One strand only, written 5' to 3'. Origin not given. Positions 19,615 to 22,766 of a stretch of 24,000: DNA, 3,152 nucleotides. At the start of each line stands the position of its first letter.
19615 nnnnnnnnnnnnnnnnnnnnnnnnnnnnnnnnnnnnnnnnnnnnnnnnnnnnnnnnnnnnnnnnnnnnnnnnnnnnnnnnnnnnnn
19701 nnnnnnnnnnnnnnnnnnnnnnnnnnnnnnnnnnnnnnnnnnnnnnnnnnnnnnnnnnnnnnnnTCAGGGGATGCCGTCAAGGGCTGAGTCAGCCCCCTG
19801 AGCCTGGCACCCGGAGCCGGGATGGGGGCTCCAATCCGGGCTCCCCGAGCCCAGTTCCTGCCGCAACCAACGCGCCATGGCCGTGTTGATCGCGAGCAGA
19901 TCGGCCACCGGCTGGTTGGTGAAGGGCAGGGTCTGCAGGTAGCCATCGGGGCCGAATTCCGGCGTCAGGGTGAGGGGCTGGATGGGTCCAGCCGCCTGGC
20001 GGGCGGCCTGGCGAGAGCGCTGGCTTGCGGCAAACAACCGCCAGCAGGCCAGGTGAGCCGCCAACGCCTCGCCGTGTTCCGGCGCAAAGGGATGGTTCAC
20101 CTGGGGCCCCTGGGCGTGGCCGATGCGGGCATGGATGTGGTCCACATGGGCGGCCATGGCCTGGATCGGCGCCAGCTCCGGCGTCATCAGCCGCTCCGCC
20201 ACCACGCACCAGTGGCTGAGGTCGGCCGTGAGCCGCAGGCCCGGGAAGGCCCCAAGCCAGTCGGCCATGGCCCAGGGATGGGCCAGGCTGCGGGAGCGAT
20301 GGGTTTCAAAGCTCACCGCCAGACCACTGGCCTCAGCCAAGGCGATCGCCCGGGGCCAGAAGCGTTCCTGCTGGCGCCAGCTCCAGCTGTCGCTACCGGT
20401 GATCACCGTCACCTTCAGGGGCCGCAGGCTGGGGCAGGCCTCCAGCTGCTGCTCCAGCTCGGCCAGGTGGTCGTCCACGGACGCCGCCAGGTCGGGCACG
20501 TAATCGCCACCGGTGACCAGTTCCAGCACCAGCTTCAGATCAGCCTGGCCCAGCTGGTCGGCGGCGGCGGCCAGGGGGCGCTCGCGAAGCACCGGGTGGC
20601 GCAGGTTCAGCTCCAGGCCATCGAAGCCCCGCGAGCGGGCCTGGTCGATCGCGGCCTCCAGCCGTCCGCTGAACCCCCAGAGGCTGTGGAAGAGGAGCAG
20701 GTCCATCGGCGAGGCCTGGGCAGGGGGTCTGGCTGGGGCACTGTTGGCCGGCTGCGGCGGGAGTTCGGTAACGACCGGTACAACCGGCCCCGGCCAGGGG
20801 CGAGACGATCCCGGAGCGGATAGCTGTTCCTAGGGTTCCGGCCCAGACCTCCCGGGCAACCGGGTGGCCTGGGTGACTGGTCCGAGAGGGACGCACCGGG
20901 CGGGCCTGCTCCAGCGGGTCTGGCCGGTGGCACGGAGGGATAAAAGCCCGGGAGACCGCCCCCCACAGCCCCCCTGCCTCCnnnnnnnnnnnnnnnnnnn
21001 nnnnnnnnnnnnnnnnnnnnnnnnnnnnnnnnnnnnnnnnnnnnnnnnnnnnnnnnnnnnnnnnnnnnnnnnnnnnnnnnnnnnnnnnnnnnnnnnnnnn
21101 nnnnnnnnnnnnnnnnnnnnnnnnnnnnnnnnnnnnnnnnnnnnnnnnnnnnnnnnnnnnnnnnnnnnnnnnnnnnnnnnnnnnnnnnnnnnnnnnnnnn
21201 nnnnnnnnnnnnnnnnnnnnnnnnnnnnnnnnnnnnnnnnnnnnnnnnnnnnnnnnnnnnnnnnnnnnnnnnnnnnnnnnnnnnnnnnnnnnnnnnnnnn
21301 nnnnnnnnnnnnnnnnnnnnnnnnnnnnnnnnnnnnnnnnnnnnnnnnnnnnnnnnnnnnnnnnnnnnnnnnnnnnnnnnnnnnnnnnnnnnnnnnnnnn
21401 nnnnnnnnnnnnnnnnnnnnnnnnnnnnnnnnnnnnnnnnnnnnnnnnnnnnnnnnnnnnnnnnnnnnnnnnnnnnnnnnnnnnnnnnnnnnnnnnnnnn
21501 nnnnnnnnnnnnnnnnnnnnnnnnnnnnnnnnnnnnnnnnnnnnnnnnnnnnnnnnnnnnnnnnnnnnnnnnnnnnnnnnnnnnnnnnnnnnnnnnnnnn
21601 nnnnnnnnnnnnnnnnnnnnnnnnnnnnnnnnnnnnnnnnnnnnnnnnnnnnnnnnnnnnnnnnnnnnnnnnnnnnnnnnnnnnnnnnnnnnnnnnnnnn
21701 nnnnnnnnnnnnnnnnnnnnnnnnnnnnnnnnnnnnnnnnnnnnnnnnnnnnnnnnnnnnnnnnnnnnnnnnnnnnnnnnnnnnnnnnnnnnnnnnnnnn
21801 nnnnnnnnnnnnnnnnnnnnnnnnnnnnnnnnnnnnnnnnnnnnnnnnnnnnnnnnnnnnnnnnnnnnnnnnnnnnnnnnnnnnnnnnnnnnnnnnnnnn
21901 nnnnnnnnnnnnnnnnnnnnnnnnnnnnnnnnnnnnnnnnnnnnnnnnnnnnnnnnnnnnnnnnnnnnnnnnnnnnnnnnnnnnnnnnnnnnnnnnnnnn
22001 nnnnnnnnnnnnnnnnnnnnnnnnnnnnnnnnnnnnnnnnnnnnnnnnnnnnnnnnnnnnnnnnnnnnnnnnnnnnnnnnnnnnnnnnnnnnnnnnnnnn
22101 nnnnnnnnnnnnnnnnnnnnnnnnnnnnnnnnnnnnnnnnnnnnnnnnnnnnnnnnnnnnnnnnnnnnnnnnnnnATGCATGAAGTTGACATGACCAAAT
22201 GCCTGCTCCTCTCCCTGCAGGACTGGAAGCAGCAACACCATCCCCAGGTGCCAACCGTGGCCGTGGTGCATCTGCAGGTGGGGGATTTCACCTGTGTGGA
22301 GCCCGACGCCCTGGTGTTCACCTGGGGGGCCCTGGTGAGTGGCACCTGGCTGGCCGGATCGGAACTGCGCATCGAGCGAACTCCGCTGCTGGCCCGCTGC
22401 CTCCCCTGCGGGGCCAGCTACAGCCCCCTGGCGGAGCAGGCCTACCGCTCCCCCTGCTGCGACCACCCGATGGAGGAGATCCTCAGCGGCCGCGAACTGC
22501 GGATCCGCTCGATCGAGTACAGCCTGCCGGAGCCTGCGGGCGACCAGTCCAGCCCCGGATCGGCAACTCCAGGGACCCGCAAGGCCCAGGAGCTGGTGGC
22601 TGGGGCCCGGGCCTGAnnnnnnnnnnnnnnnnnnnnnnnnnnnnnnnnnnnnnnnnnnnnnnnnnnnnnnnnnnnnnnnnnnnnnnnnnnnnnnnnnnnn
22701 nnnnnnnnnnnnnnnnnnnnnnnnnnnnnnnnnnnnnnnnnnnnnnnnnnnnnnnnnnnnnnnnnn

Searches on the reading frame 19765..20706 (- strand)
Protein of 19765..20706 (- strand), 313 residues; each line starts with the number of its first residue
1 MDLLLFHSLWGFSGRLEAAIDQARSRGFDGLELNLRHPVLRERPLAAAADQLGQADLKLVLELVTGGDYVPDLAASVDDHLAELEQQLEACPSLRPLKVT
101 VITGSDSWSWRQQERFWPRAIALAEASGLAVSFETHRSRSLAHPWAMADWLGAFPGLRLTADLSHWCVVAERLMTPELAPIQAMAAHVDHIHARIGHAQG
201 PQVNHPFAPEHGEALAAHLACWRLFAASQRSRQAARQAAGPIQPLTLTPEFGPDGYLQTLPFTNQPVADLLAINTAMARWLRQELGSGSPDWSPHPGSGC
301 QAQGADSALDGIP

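Call 4: search_protein_families(library=pfam, proteins=[window:19765-20706:-])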
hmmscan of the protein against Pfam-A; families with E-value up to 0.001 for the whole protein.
window:19765-20706:- (313 aa): 1 family
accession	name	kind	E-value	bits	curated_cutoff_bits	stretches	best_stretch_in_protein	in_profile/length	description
PF01261.30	AP_endonuc_2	-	3.9e-08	33.7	31.1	1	20-193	1-185/249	Xylose isomerase-like TIM barrel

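Call 5: search_protein_families(library=ncbifam, proteins=[window:19765-20706:-])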
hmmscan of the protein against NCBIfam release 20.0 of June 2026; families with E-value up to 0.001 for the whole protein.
window:19765-20706:- (313 aa): 0 families

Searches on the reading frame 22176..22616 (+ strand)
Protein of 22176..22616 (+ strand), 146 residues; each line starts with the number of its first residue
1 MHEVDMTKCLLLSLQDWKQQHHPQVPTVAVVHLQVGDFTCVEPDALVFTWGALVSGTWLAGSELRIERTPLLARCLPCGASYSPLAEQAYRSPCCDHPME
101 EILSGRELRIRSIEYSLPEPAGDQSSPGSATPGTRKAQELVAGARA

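Call 4: search_protein_families(library=pfam, proteins=[window:22176-22616:+])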
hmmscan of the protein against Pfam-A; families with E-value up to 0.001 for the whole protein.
window:22176-22616:+ (146 aa): 1 family
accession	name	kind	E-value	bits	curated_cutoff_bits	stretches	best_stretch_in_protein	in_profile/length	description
PF01155.25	HypA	-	1.5e-24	86.6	28.9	1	1-114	1-111/112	Hydrogenase/urease nickel incorporation, metallochaperone, hypA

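Call 5: search_protein_families(library=ncbifam, proteins=[window:22176-22616:+])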
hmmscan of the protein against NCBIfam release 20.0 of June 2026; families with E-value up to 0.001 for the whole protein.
window:22176-22616:+ (146 aa): 6 families
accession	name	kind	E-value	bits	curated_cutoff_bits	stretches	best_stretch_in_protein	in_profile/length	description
TIGR00100.1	hypA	equivalog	4.8e-23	81.4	88.1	1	1-115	1-113/116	hydrogenase maturation nickel metallochaperone HypA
NF002979.0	PRK03681.1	subfamily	1.9e-11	44.2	121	1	1-114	1-112/116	hydrogenase/urease nickel incorporation protein HypA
NF009046.0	PRK12380.1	subfamily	3.4e-10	40.3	113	1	1-114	1-111/113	hydrogenase/urease nickel incorporation protein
NF001976.0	PRK00762.1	equivalog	1e-09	38.2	146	1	1-114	1-117/124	hydrogenase maturation nickel metallochaperone HypA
NF003008.0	PRK03824.1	equivalog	0.00014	21.8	125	1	1-84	1-82/135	hydrogenase nickel incorporation protein HypA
NF001839.0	PRK00564.1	equivalog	0.00027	21.1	112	1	1-115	1-114/117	hydrogenase/urease nickel incorporation protein HypA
